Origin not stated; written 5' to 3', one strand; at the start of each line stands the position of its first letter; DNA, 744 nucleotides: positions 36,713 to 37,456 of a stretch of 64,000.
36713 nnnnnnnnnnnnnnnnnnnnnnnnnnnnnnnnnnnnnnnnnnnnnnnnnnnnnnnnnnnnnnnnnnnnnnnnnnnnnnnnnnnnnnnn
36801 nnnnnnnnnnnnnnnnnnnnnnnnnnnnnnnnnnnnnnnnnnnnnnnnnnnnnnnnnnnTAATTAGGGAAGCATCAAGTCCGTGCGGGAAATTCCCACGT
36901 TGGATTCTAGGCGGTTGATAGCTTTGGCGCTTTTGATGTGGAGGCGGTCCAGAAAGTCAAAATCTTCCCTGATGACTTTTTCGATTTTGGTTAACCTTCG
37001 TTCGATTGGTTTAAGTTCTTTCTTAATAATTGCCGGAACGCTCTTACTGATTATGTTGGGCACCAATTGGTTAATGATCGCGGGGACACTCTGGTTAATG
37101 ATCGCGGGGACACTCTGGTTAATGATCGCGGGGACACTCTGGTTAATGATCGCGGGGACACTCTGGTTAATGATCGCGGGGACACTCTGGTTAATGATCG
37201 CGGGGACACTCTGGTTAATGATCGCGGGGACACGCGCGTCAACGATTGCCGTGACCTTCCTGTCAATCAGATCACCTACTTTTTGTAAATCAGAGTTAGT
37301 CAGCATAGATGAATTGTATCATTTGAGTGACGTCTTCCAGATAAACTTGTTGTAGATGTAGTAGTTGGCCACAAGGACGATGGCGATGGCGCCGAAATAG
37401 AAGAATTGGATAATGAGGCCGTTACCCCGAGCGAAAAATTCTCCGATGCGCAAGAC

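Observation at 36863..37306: Near-perfect 24-bp tandem repeat (7 units) encoding an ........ x8 protein; candidate length-variable contingency gene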

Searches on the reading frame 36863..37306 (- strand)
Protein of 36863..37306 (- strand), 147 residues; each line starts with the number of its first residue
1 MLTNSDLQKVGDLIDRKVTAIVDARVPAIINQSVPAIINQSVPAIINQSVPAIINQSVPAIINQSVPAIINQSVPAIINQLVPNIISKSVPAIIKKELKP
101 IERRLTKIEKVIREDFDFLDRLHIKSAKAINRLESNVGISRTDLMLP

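Call 4: search_protein_families(library=pfam, proteins=[window:36863-37306:-], max_evalue=0.1)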
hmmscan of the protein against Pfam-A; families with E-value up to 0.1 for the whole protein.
window:36863-37306:- (147 aa): 1 family
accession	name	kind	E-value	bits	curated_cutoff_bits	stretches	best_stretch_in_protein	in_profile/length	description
PF15508.11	NAAA-beta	-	0.054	14.4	27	0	75-104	33-62/63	beta subunit of N-acylethanolamine-hydrolyzing acid amidase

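Call 5: search_protein_families(library=phrogs, proteins=[window:36863-37306:-], max_evalue=1)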
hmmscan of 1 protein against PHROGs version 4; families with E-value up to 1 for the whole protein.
window:36863-37306:- (147 aa): 5 families
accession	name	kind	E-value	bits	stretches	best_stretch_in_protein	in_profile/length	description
phrog_13938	-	unknown function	0.02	15.9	0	23-44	44-65/107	-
phrog_33872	-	unknown function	0.073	14.7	0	56-133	8-84/88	-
phrog_28294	-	unknown function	0.096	14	1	86-114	23-51/79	-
phrog_28850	-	unknown function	0.13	12.7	0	57-109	92-145/307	-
phrog_3806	-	unknown function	0.24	12.8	0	38-62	136-160/166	-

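Call 7: find_homologous_proteins(query=window:36863-37306:-, max_evalue=0.01)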
Query window:36863-37306:- (147 aa): 4 proteins with E <= 0.01 among 5548 candidates.
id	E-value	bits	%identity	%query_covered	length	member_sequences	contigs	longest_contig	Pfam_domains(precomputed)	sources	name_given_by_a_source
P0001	5.8e-76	270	82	100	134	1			-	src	-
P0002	1.1e-67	244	76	100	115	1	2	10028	-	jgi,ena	-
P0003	2.6e-58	213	69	100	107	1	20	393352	-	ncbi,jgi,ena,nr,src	ncbi:MAG TPA: hypothetical protein VJ327_07640 [Patescibacteria group bacterium]|nr:hypothetical pro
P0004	1.6e-15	75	46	66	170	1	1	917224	-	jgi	jgi:hypothetical protein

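Call 11: find_encoding_contigs(protein=P0003, flank=6000, max_places=10)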
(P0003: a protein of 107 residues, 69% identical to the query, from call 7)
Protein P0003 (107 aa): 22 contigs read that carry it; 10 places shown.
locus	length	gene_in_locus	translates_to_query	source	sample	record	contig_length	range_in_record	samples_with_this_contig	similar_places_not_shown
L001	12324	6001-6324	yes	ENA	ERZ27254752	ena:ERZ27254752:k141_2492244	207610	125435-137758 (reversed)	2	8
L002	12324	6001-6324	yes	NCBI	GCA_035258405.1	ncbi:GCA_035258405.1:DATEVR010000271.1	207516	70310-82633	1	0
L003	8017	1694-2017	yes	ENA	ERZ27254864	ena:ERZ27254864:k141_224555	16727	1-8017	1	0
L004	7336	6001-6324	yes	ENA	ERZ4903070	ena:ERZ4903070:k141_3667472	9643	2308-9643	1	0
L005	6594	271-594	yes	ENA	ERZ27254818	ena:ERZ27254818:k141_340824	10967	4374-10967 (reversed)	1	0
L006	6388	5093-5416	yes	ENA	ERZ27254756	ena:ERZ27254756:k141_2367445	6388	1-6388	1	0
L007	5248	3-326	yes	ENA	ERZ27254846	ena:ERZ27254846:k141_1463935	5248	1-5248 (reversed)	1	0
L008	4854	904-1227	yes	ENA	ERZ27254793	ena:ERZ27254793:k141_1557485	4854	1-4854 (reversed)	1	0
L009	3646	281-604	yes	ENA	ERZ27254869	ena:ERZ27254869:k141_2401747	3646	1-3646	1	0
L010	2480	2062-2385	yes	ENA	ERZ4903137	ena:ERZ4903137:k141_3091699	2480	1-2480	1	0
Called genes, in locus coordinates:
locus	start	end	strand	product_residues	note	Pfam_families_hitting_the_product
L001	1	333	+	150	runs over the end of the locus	PF13563:2_5_RNA_ligase2, PF02834:LigT_PEase (weak)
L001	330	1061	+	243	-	PF00483:NTP_transferase, PF12804:NTP_transf_3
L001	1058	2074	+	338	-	PF01073:3Beta_HSD, PF01370:Epimerase, PF02719:Polysacc_synt_2, PF04321:RmlD_sub_bind, PF07993:NAD_binding_4, PF16363:GDP_Man_Dehyd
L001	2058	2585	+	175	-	PF00908:dTDP_sugar_isom, PF05523:FdtA (weak), PF14667:Polysacc_synt_C (weak)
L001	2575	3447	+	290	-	PF01370:Epimerase, PF04321:RmlD_sub_bind, PF07993:NAD_binding_4 (faint), PF16363:GDP_Man_Dehyd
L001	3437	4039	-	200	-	PF01746:tRNA_m1G_MT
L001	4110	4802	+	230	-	PF00702:Hydrolase, PF13419:HAD_2 (weak)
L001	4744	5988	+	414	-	PF00535:Glycos_transf_2, PF04138:GtrA_DPMS_TM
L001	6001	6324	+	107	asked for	-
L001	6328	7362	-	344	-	-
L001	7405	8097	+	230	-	PF00535:Glycos_transf_2, PF10111:Glyco_tranf_2_2 (weak), PF13641:Glyco_tranf_2_3 (weak)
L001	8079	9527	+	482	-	PF13231:PMT_2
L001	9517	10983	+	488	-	PF13231:PMT_2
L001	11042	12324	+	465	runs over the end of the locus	-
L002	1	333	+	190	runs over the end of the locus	PF02834:LigT_PEase, PF13563:2_5_RNA_ligase2, PF02834:LigT_PEase (weak)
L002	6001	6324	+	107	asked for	-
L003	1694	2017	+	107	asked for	-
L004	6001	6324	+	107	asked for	-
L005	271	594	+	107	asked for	-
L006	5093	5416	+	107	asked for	-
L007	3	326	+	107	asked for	?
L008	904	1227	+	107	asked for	-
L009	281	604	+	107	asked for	-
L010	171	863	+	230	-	PF00702:Hydrolase, PF13419:HAD_2 (weak)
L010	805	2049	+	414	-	PF00535:Glycos_transf_2, PF04138:GtrA_DPMS_TM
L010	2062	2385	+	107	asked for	-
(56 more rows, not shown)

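Call 12: find_encoding_contigs(protein=P0002, flank=6000, max_places=4)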
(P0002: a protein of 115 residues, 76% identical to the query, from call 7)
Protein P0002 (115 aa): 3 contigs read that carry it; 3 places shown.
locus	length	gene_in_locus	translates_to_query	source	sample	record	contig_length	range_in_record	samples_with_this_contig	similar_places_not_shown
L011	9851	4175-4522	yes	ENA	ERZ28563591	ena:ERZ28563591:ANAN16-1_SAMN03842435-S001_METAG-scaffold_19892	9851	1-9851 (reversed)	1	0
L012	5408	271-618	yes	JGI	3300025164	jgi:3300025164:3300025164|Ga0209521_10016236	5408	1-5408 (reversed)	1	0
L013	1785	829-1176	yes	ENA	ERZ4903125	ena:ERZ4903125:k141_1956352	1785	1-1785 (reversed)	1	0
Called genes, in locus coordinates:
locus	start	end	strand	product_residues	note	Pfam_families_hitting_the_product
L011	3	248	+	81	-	?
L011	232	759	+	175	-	PF00908:dTDP_sugar_isom, PF05523:FdtA (weak), PF14667:Polysacc_synt_C (weak)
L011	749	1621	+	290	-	PF01370:Epimerase, PF04321:RmlD_sub_bind, PF07993:NAD_binding_4 (faint), PF16363:GDP_Man_Dehyd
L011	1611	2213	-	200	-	PF01746:tRNA_m1G_MT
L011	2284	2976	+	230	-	PF00702:Hydrolase, PF13419:HAD_2 (weak)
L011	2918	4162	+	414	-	PF00535:Glycos_transf_2, PF04138:GtrA_DPMS_TM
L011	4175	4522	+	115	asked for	-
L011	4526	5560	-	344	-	-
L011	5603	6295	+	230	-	PF00535:Glycos_transf_2, PF10111:Glyco_tranf_2_2 (weak), PF13641:Glyco_tranf_2_3 (weak)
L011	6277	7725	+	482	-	PF13231:PMT_2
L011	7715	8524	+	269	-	PF13231:PMT_2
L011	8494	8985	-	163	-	PF00034:Cytochrom_C (faint), PF13442:Cytochrome_CBB3 (faint)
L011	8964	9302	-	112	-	-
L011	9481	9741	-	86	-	PF01053:Cys_Met_Meta_PP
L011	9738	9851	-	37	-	?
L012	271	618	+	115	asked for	-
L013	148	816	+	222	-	PF04138:GtrA_DPMS_TM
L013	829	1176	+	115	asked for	-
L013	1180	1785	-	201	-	?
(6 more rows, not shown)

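Call 14: search_protein_representatives(protein=window:36863-37306:-)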
Query: 147 residues. Proteins with E-value up to 0.001 (for the whole library): 422; up to 1e-10: 46; up to 1e-30: 2. The best 150 are listed.
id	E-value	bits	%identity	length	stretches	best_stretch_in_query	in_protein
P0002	3.4e-68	243.7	100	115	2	58-147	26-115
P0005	6.9e-32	126.3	29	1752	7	24-92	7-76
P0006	7.8e-28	113.2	29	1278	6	12-102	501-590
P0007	2.7e-23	98.5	23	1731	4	21-93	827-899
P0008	1.5e-22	96.2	74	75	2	89-147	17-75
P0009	2.4e-21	92.2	34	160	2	13-98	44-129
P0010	2.1e-20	89.2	43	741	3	18-101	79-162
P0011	2.9e-18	82.3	24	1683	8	25-95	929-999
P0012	3.0e-18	82.2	50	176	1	2-106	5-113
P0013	1.2e-17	80.3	19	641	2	19-94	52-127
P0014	1.5e-17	80.0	20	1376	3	15-104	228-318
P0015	5.2e-16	75.0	31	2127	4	19-103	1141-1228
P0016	7.8e-16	74.4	17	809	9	24-92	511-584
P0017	3.5e-15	72.3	25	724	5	10-105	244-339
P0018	5.7e-15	71.6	26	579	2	20-94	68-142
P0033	5.1e-12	62.1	48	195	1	2-89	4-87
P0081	5.2e-09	52.4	42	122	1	32-117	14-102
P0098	4.0e-08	49.5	38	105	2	80-144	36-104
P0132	4.3e-07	46.2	32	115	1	33-117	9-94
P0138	6.1e-07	45.7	37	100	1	59-144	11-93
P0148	1.1e-06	44.9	45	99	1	2-69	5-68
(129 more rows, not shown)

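Call 16: search_protein_families(library=pfam, proteins=[P0004, P0008, P0012, P0033, P0081, P0098, P0132, P0138, P0148], max_evalue=1)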
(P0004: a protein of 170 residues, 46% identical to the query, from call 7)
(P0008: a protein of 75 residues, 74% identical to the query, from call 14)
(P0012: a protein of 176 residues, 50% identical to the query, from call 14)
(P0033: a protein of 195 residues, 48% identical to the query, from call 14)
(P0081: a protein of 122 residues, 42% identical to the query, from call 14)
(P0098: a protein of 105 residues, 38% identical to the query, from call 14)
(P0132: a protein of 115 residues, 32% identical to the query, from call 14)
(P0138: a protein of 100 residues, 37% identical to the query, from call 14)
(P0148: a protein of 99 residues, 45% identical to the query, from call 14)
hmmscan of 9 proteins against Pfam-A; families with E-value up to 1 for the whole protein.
P0004 (170 aa): 1 family
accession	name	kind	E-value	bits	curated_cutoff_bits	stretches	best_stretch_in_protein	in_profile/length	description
PF25154.1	TPR_AP5Z1_C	-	0.05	12.8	27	1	11-104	92-181/350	AP-5 complex subunit zeta-1, C-terminal TPR repeats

P0008 (75 aa): 1 family
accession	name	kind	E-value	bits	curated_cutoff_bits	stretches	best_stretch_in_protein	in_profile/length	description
PF05816.16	TelA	-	0.18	11.3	30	1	22-67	95-140/332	Toxic anion resistance protein (TelA)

P0012 (176 aa): 6 families
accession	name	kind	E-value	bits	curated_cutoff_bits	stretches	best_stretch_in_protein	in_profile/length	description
PF01442.23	Apolipoprotein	-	0.011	15.9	90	1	103-157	51-102/190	Apolipoprotein A1/A4/E domain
PF24252.1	CdrL_M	-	0.064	14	27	0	61-79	10-28/77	CdrL-like, middle region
PF04286.17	DUF445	-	0.072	13.4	33.8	1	11-117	91-204/368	Protein of unknown function (DUF445)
PF18908.5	DUF5663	-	0.092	13.8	23.7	0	1-35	34-68/84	Protein of unknown function (DUF5663)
PF03489.22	SapB_2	-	0.11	13.2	21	0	28-38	6-16/34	Saposin-like type B, region 2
PF00150.24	Cellulase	-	0.11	12.3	23.5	0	40-88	39-92/272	Cellulase (glycosyl hydrolase family 5)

P0033 (195 aa): 6 families
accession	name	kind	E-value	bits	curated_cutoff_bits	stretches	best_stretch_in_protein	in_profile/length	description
PF02389.20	Cornifin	-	0.0044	17.6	34.8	1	18-84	23-89/135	Cornifin (SPRR) family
PF04286.17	DUF445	-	0.0089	16.4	33.8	1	8-180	81-254/368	Protein of unknown function (DUF445)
PF14712.11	Snapin_Pallidin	-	0.019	15.8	29.6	0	153-187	10-44/89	Snapin/Pallidin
PF21834.1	DUF6894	-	0.022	15.3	24.1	1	156-186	10-41/69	Domain of unknown function (DUF6894)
PF09090.17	MIF4G_like_2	-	0.043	13.7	22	1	79-186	151-262/263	MIF4G like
PF24073.1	DUF7365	-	0.32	11.6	27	1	153-187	30-64/101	Coiled-coil region of unknown function (DUF7365)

P0081 (122 aa): 5 families
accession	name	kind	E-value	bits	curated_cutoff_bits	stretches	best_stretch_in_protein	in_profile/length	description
PF24252.1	CdrL_M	-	0.0033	18.1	27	0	16-42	2-28/77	CdrL-like, middle region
PF01763.21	Herpes_UL6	-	0.012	14.7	27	1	5-116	305-405/562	Herpesvirus UL6 like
PF02389.20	Cornifin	-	0.052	14.2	34.8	1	17-75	22-81/135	Cornifin (SPRR) family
PF20439.3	SpoIVA_C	-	0.14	12.8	25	1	10-50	31-70/76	Sporulation stage IV protein A, C-terminal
PF18599.6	LCIB_C_CA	-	0.79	9.4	25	0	6-31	162-187/223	Limiting CO2-inducible proteins B/C beta carbonyic anhydrases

P0098 (105 aa): 3 families
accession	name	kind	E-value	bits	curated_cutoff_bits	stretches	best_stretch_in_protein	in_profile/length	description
PF24091.1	DUF7376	-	0.074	13.2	27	1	13-80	63-128/219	Family of unknown function (DUF7376)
PF19538.4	DUF6062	-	0.12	12.2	27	1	55-87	189-221/243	Family of unknown function (DUF6062)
PF05377.16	FlaC_arch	-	0.54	11.1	27.8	0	54-72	19-37/55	Flagella accessory protein C (FlaC)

P0132 (115 aa): 2 families
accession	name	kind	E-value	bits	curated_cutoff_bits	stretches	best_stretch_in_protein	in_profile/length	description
PF05597.16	Phasin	-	0.039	14.4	28.8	0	53-83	83-115/126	Poly(hydroxyalcanoate) granule associated protein (phasin)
PF10691.14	DUF2497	-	0.37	11.7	27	0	46-65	54-73/75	Protein of unknown function (DUF2497)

P0138 (100 aa): 5 families
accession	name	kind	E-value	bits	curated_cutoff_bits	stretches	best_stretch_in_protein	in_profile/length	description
PF19191.5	HEF_HK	-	0.0019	19.1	24.1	1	26-70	2-53/67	HEF_HK domain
PF24487.1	NDC80_loop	-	0.016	15.3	27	1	39-88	116-165/233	Kinetochore protein NDC80 loop region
PF13412.12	HTH_24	-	0.066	13.2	21.9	0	24-40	25-41/48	Winged helix-turn-helix DNA-binding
PF05478.16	Prominin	-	0.075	11.5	34.3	1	7-87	325-403/799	Prominin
PF05440.17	MtrB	-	0.24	12.3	27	0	25-70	7-54/94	Tetrahydromethanopterin S-methyltransferase subunit B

P0148 (99 aa): 3 families
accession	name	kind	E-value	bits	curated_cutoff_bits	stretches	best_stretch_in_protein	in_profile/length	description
PF24252.1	CdrL_M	-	0.005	17.5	27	1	21-41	6-26/77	CdrL-like, middle region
PF18908.5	DUF5663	-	0.099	13.7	23.7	1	1-43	34-68/84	Protein of unknown function (DUF5663)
PF09278.17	MerR-DNA-bind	-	0.18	12.9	25.4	0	64-94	33-63/65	MerR, DNA binding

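Call 17: search_protein_families(library=ncbifam, proteins=[window:36863-37306:-, P0004, P0008, P0012, P0033, P0081, P0098, P0132, P0138, P0148], max_evalue=1)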
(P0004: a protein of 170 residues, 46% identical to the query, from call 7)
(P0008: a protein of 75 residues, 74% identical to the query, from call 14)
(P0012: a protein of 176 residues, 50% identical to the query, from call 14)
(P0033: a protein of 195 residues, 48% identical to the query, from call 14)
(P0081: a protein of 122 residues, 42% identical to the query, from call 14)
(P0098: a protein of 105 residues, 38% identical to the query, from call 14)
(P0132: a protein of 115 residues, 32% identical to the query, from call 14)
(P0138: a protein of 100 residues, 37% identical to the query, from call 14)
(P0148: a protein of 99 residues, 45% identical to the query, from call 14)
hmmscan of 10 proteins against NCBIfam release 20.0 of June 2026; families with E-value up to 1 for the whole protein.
window:36863-37306:- (147 aa): 2 families
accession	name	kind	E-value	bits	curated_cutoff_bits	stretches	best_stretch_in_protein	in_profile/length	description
TIGR02395.1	rpoN_sigma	equivalog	0.035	13.1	277.35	1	80-136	172-228/434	RNA polymerase factor sigma-54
NF047835.1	UbiqAccUbiK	equivalog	0.071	13.5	100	1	78-137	14-73/91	ubiquinone biosynthesis accessory factor UbiK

P0004 (170 aa): 0 families

P0008 (75 aa): 2 families
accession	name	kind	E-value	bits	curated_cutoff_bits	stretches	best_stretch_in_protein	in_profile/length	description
TIGR02978.1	phageshock_pspC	equivalog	0.096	12.6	104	1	20-48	87-116/121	envelope stress response membrane protein PspC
TIGR04040.1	glycyl_YjjI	hypoth_equivalog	0.12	10.9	498.3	1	7-64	251-304/497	YjjI family glycine radical enzyme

P0012 (176 aa): 1 family
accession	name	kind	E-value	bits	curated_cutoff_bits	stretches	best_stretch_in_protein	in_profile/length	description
NF033914.0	antiphage_ZorA_1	subfamily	0.044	12.1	190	1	104-156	557-609/619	anti-phage ZorAB system protein ZorA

P0033 (195 aa): 2 families
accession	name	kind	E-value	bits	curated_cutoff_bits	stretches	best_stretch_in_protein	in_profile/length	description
TIGR01057.1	topA_arch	equivalog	0.093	10.9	458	1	8-91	508-583/618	DNA topoisomerase I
NF041670.1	GvpQ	equivalog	0.74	10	100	0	44-64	19-39/137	gas vesicle protein GvpQ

P0081 (122 aa): 5 families
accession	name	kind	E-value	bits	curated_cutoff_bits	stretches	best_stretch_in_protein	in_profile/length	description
NF052682.1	morpho_FcmC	equivalog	0.053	13.8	90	1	74-117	60-103/159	filament morphology membrane protein FcmC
NF048001.1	GTP_morpho_1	equivalog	0.081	12.7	50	1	69-95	19-45/70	GTA head formation protein, RCAP_rcc01685 family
NF005320.0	PRK06851.1-6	equivalog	0.14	11.1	556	0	50-105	86-141/363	hypothetical protein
NF002591.0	PRK02249.1-5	equivalog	0.15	11.2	479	1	27-89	165-223/351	DNA primase regulatory subunit PriL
NF011514.0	PRK14953.1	equivalog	0.38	9.6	536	1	7-119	355-471/488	DNA polymerase III subunits gamma and tau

P0098 (105 aa): 1 family
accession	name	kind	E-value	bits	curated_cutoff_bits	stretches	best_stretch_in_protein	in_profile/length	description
NF008750.0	PRK11784.1-2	equivalog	0.077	12.1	241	1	9-99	232-324/346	tRNA 2-selenouridine(34) synthase MnmH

P0132 (115 aa): 0 families

P0138 (100 aa): 3 families
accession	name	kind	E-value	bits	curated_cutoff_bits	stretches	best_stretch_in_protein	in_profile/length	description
NF005980.0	PRK08073.1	equivalog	0.0095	15.2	291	1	33-88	52-107/287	flagellar hook-associated protein 3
NF004871.0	PRK06228.1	equivalog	0.01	15.7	135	1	52-85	89-122/133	F0F1 ATP synthase subunit epsilon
NF003215.0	PRK04180.1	equivalog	0.12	11.8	395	1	40-93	161-214/298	pyridoxal 5'-phosphate synthase lyase subunit PdxS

P0148 (99 aa): 3 families
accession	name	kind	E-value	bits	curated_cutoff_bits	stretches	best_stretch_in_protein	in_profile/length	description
NF008332.0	PRK11115.1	equivalog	0.029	13.9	342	1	5-82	43-120/239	phosphate signaling complex protein PhoU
NF002591.0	PRK02249.1-5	equivalog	0.044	12.9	479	1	26-82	171-223/351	DNA primase regulatory subunit PriL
NF007069.0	PRK09514.1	equivalog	0.14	12.1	143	0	62-96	76-110/141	Zn(2+)-responsive transcriptional regulator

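Call 20: find_encoding_contigs(protein=P0004, flank=6000, max_places=3)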
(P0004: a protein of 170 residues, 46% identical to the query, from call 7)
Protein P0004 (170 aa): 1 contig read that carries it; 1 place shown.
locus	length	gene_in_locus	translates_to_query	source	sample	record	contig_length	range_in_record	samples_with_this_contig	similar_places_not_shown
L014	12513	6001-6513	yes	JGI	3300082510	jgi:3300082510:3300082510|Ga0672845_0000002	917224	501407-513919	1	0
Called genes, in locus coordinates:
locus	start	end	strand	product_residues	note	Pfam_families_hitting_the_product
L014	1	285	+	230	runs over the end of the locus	PF12705:PDDEXK_1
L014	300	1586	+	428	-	PF02403:Seryl_tRNA_N, PF00587:tRNA-synt_2b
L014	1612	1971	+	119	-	PF02482:Ribosomal_S30AE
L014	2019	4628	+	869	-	PF07517:SecA_DEAD, PF01043:SecA_PP_bind, PF21090:P-loop_SecA, PF07516:SecA_SW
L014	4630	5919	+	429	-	PF00675:Peptidase_M16, PF05193:Peptidase_M16_C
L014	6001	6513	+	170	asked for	-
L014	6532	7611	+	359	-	PF03462:PCRF, PF00472:RF-1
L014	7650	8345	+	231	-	-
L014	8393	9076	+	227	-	PF00931:NB-ARC (faint), PF00005:ABC_tran, PF02463:SMC_N (faint), PF13401:AAA_22 (faint), PF13304:AAA_21 (faint)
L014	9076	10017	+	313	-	PF18075:FtsX_ECD, PF02687:FtsX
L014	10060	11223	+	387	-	PF05257:CHAP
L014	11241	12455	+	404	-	PF00595:PDZ, PF13180:PDZ_2 (weak), PF17820:PDZ_6, PF03572:Peptidase_S41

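Call 21: find_encoding_contigs(protein=P0001, flank=6000, max_places=4)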
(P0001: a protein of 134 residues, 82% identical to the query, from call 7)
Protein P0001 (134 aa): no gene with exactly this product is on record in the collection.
